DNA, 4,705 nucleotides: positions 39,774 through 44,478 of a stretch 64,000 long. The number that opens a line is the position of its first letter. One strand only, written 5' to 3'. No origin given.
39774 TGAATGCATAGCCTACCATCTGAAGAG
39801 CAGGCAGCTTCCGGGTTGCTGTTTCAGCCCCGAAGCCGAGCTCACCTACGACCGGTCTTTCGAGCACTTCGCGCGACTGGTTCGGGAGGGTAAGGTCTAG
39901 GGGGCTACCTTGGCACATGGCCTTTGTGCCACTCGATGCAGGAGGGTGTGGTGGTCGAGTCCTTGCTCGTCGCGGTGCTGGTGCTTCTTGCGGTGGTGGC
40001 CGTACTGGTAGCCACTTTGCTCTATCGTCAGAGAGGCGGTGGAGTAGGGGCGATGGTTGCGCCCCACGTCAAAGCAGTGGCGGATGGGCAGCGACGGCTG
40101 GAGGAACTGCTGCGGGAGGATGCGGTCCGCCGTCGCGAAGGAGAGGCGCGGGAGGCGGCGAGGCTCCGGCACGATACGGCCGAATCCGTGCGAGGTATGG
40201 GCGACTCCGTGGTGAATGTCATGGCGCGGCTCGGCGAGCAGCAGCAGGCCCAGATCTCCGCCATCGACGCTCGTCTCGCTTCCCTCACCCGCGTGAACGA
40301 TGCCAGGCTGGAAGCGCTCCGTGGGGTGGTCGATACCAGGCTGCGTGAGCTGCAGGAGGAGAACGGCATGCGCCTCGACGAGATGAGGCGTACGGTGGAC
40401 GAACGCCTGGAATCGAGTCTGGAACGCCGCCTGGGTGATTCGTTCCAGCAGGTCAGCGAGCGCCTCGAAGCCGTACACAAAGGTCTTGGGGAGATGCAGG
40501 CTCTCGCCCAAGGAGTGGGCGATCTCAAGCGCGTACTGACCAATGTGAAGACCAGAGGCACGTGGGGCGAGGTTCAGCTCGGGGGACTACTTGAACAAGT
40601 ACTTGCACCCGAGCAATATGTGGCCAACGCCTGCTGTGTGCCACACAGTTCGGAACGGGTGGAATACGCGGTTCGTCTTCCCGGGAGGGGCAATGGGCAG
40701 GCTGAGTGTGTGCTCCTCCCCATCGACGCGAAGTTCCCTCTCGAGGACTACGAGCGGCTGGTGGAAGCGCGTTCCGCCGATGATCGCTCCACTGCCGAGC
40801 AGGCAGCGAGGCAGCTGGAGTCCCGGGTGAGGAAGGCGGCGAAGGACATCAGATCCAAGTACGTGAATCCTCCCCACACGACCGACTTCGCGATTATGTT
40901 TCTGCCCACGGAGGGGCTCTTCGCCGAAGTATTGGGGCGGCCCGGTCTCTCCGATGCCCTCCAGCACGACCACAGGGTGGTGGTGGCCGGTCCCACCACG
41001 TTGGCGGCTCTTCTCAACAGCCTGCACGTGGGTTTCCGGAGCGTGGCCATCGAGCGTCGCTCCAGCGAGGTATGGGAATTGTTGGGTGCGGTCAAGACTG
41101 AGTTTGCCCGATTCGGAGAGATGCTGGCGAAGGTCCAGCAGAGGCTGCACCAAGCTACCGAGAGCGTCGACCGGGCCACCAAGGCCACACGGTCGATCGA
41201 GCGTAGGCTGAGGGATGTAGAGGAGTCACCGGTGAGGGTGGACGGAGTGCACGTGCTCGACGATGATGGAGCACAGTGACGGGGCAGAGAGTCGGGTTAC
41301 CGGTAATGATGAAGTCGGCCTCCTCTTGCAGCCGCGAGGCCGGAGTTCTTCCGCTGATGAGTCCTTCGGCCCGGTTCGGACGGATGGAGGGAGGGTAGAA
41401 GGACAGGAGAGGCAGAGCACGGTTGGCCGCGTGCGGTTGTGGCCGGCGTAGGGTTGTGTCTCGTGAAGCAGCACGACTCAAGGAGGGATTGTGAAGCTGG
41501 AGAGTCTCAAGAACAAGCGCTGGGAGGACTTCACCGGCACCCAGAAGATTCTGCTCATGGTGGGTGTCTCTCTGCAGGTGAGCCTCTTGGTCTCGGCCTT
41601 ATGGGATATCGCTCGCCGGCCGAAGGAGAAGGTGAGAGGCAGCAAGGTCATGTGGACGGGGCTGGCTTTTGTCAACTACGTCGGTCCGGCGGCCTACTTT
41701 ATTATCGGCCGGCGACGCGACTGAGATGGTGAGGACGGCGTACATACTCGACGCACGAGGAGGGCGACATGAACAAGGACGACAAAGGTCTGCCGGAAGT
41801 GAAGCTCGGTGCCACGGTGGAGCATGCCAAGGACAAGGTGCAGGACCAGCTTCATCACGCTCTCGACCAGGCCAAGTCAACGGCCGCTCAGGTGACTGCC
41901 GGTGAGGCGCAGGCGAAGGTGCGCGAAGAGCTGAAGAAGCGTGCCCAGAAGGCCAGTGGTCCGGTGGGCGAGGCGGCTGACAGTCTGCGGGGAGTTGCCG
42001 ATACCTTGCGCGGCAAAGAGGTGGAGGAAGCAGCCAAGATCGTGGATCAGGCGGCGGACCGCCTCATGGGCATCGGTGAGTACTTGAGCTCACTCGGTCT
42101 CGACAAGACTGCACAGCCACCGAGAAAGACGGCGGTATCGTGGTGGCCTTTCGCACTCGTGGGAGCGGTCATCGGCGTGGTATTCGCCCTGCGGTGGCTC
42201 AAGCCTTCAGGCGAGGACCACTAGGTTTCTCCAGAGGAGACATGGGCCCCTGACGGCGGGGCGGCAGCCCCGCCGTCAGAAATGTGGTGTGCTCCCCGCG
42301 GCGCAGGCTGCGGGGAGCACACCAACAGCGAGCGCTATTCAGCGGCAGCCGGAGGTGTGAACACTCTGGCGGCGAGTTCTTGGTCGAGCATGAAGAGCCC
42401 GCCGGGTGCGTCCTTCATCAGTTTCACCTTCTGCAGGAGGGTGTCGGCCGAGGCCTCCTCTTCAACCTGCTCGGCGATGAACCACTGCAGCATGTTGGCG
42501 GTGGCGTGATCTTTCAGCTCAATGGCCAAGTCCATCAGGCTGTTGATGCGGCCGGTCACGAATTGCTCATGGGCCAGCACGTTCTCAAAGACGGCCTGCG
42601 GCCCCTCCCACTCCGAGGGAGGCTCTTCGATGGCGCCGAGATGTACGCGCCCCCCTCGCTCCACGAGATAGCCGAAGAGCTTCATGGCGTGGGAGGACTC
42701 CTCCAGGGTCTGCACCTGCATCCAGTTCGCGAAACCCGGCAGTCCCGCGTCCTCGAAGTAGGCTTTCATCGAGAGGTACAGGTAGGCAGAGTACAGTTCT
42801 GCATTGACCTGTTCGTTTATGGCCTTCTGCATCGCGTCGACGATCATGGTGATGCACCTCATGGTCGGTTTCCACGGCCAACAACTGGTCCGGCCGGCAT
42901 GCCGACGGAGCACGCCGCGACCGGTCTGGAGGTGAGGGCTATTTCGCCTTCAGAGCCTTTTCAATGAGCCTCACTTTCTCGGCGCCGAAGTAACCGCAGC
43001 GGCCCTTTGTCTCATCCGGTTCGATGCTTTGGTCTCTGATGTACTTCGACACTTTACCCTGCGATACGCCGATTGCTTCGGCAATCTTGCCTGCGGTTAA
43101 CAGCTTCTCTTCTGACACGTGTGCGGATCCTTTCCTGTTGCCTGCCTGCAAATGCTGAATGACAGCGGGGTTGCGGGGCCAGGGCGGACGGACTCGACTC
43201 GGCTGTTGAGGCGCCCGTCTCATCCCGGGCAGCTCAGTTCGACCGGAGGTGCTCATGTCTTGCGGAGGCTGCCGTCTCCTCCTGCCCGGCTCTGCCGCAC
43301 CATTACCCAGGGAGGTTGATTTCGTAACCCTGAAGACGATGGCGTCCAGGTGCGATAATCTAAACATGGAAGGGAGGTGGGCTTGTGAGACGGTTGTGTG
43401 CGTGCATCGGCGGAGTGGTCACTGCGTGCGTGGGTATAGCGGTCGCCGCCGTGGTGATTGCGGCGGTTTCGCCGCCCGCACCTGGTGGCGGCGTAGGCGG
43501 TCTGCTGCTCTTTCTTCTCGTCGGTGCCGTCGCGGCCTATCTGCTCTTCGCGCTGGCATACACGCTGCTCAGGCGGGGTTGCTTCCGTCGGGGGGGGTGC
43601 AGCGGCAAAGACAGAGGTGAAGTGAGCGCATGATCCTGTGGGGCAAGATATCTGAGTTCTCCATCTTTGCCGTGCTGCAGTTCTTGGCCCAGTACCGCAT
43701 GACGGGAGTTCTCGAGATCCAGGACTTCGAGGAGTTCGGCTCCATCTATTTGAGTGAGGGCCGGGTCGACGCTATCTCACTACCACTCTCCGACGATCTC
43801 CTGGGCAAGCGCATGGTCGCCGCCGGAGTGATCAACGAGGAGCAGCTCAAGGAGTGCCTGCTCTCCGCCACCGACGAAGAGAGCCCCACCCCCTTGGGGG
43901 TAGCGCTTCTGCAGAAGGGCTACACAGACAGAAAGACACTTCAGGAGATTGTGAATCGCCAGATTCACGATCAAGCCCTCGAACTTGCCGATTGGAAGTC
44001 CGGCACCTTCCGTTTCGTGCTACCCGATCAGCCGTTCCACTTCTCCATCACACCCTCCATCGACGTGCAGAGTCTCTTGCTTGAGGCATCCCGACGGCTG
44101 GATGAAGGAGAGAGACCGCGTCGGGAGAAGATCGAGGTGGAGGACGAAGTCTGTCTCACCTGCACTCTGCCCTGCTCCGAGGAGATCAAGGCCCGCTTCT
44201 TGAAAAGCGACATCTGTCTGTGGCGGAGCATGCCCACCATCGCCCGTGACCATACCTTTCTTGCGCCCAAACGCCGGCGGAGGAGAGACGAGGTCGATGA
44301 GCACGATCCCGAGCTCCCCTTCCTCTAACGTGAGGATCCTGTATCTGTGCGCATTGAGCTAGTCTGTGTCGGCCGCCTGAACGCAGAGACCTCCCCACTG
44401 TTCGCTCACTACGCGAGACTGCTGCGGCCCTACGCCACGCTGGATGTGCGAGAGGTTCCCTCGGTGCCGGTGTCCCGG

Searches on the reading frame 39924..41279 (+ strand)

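Call 31: search_protein_families(library=ncbifam, proteins=[window:39924-41279:+], max_evalue=0.00001)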
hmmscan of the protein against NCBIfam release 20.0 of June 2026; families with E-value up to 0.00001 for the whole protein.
window:39924-41279:+ (451 aa): 1 family
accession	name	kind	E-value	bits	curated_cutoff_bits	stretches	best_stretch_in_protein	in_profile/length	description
NF007686.0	PRK10361.1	equivalog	4.6e-11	42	810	1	95-421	82-409/475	DNA recombination protein RmuC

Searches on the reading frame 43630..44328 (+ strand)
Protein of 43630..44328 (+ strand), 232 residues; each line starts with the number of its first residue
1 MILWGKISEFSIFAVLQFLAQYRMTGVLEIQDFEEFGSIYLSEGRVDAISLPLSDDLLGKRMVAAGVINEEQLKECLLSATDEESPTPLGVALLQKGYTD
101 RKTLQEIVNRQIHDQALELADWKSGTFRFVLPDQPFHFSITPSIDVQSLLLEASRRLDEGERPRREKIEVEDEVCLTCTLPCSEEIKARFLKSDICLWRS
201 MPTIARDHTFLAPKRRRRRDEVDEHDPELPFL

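Call 31: search_protein_families(library=ncbifam, proteins=[window:43630-44328:+], max_evalue=0.00001)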
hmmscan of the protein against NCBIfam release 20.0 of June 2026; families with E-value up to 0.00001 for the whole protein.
window:43630-44328:+ (232 aa): 1 family
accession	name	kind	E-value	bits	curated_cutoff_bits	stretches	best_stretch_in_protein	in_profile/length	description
NF053729.1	c-di-GMP_motif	domain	1.2e-06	28.2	38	1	58-111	2-53/53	cyclic di-GMP-binding domain-containing protein, MshE-related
